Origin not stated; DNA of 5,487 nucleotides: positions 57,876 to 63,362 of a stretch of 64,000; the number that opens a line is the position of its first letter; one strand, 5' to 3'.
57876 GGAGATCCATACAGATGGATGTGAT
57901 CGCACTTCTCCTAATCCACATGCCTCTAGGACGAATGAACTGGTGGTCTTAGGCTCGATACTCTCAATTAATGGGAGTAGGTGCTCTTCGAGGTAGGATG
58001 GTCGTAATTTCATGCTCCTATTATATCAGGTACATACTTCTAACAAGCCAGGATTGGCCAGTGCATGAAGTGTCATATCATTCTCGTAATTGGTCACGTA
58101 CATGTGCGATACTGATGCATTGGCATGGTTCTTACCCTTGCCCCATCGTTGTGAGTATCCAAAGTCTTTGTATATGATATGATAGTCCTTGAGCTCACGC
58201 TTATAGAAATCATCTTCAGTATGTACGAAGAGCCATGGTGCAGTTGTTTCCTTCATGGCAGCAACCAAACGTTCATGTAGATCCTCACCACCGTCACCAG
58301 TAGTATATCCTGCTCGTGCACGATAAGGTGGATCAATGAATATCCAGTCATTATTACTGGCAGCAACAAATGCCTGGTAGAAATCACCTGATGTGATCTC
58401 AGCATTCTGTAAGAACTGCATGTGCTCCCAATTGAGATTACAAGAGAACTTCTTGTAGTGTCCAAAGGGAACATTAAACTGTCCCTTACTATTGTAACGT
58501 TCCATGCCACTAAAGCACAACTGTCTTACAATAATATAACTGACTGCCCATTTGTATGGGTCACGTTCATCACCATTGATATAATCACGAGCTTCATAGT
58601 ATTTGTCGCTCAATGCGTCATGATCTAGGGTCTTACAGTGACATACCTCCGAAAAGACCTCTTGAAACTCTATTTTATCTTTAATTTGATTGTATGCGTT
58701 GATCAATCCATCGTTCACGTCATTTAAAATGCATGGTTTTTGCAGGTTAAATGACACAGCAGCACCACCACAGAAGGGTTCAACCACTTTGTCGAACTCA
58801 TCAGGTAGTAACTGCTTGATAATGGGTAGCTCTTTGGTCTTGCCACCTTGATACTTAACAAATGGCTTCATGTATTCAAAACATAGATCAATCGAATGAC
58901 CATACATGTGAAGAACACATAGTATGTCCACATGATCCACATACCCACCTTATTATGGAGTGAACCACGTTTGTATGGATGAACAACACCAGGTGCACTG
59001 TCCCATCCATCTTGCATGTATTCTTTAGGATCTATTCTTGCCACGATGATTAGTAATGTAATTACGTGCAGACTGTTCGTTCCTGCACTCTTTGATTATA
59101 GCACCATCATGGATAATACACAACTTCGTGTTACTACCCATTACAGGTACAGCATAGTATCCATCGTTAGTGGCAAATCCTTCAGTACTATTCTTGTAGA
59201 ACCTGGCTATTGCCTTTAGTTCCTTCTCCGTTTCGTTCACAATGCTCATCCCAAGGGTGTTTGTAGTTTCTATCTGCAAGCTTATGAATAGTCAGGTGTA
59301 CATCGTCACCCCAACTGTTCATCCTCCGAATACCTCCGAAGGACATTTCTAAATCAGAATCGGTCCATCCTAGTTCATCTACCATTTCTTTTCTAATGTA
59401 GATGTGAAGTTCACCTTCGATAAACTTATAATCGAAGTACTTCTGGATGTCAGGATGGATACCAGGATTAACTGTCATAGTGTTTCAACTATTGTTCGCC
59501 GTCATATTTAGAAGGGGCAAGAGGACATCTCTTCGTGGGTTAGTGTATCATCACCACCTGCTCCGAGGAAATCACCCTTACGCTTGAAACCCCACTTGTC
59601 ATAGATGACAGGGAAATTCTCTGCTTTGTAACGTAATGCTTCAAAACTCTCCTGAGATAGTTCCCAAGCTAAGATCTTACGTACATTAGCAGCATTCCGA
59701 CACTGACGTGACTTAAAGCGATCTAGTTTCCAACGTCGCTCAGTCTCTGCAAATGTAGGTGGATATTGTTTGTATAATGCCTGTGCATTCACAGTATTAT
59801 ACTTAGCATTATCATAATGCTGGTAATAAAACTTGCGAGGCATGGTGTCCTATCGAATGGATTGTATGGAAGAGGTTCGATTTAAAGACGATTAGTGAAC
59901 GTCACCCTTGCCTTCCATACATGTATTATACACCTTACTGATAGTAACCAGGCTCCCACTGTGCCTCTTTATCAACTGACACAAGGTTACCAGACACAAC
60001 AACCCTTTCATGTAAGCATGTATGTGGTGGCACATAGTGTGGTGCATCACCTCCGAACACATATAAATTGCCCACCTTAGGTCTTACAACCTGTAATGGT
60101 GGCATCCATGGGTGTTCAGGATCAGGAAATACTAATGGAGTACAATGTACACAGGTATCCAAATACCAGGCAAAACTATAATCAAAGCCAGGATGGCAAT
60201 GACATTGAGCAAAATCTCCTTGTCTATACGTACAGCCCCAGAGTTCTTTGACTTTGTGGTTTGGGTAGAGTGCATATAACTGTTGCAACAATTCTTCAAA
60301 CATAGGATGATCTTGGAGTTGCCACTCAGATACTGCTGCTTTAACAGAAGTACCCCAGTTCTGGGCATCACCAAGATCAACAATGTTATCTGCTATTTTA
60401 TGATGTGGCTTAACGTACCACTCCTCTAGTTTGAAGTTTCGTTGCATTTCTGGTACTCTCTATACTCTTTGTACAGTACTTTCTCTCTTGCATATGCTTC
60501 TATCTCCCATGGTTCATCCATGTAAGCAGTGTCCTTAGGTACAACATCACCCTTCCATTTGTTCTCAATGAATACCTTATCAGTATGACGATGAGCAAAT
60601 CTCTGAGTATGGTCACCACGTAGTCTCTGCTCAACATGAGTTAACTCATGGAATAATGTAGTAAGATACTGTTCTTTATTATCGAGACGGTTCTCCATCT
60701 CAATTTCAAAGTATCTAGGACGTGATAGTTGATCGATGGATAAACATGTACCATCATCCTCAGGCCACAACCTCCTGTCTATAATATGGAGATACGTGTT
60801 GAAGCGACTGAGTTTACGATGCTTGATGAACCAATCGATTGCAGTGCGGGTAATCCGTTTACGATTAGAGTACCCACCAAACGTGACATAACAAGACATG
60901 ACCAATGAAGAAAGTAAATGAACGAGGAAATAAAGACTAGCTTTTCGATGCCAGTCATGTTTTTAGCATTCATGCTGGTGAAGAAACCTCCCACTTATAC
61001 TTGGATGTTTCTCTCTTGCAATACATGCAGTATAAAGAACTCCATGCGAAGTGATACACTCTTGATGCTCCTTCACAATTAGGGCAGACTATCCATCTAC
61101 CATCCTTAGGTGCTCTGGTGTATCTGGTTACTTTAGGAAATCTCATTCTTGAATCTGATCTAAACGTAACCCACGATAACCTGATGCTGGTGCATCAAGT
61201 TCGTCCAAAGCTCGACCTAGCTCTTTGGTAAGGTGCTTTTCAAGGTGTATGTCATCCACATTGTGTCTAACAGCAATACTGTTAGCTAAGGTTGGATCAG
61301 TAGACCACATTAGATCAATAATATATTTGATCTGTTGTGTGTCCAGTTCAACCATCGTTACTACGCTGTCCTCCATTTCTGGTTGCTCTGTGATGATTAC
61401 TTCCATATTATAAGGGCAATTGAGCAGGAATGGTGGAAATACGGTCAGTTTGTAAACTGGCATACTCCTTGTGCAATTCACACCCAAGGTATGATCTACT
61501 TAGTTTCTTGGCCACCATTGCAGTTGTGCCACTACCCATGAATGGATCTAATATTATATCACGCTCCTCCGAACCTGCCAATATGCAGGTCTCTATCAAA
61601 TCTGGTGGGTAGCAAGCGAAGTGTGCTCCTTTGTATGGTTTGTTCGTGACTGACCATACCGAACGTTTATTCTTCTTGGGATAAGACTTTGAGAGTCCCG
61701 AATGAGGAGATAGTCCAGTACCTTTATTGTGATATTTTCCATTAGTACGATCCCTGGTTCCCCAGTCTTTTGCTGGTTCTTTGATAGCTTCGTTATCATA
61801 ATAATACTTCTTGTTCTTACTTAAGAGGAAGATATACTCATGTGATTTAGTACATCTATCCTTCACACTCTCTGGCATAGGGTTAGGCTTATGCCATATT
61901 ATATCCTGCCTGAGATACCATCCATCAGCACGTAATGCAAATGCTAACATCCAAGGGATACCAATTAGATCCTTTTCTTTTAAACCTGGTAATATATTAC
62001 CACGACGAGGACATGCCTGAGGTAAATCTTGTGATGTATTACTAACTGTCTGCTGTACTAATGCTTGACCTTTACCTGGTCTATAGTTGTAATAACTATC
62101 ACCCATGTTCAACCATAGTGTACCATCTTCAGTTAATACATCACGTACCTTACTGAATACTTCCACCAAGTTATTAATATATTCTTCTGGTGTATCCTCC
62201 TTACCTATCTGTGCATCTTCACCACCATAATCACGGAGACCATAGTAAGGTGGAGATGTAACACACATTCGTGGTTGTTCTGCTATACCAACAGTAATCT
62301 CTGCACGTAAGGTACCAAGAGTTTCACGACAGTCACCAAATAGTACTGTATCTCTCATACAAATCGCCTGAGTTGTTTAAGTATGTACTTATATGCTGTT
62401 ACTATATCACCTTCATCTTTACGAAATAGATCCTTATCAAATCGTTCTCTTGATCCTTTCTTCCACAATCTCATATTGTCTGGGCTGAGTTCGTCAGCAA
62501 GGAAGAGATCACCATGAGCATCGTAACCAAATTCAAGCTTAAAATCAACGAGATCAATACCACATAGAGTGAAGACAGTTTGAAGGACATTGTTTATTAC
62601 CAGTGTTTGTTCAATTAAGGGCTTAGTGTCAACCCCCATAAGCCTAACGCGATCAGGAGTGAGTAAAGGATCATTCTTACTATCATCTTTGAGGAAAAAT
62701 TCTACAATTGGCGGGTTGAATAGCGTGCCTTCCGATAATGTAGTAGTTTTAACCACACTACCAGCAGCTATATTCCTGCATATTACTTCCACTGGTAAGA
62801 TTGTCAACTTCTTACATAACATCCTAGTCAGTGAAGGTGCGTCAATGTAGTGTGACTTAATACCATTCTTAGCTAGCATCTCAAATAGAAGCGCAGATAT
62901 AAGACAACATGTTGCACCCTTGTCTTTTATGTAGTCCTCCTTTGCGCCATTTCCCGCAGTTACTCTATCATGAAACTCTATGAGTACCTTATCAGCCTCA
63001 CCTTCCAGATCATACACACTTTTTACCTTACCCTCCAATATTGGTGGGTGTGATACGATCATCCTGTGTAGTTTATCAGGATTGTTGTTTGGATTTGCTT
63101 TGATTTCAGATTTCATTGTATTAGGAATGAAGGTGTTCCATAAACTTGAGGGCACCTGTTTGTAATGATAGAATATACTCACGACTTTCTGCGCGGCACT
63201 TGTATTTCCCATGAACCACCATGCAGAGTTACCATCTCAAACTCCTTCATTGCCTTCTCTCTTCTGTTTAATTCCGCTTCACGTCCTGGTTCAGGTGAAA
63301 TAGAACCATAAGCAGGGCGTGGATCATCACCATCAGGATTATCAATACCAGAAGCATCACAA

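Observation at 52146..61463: Eleven copies of a 9-4-9 dyad, eight of them at a fixed 29-31 nt from -10 boxes: a phage early regulon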

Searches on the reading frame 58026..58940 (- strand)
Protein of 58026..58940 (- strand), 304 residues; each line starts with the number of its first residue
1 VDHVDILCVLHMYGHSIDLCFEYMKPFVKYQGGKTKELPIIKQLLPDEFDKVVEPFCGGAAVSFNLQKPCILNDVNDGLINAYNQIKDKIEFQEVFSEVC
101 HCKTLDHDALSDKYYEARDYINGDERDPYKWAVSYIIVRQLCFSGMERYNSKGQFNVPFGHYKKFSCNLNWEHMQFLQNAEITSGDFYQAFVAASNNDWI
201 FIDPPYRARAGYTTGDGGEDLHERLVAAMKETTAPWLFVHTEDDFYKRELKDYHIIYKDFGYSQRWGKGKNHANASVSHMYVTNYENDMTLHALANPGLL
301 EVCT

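Call 96: search_protein_families(library=pfam, max_evalue=0.01, proteins=[window:58026-58940:-])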
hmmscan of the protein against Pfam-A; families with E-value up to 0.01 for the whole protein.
window:58026-58940:- (304 aa): 1 family
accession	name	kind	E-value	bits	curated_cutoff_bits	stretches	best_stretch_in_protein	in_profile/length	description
PF02086.21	MethyltransfD12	-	3e-41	142.3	22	1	30-258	1-247/253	D12 class N6 adenine-specific DNA methyltransferase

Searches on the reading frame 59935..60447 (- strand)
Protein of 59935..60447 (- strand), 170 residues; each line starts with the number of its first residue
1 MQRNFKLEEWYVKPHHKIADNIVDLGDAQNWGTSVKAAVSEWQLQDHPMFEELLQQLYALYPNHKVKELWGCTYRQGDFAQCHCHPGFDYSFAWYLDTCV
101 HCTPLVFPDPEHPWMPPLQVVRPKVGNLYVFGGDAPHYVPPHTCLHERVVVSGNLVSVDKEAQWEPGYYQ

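Call 96: search_protein_families(library=pfam, max_evalue=0.01, proteins=[window:59935-60447:-])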
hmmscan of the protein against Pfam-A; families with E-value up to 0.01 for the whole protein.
window:59935-60447:- (170 aa): 1 family
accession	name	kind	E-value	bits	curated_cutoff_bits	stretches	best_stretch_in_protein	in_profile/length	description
PF13759.12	2OG-FeII_Oxy_5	-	6.9e-06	26.8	27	1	69-153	2-100/101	Putative 2OG-Fe(II) oxygenase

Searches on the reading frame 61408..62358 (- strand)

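Call 96: search_protein_families(library=pfam, max_evalue=0.01, proteins=[window:61408-62358:-])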
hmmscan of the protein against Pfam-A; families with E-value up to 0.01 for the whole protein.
window:61408-62358:- (316 aa): 1 family
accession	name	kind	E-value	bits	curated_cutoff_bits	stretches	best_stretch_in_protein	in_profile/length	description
PF01555.25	N6_N4_Mtase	-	1.9e-58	198.5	26.7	1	31-301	3-217/221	DNA methylase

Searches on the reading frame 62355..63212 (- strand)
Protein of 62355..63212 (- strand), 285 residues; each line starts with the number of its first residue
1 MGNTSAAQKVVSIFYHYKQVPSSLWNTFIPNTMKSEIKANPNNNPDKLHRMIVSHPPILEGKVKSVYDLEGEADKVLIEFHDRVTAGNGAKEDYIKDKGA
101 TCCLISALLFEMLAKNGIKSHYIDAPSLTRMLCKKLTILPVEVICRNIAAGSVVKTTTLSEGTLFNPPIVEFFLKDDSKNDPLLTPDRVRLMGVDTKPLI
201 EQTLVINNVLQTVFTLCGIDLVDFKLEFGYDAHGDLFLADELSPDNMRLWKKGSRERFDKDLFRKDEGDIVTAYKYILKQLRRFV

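Call 96: search_protein_families(library=pfam, max_evalue=0.01, proteins=[window:62355-63212:-])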
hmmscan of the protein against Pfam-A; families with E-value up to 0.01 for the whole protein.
window:62355-63212:- (285 aa): 1 family
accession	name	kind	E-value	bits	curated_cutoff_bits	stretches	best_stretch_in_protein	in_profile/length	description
PF01259.24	SAICAR_synt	-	1.6e-68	231.4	20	1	58-280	2-232/233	SAICAR synthetase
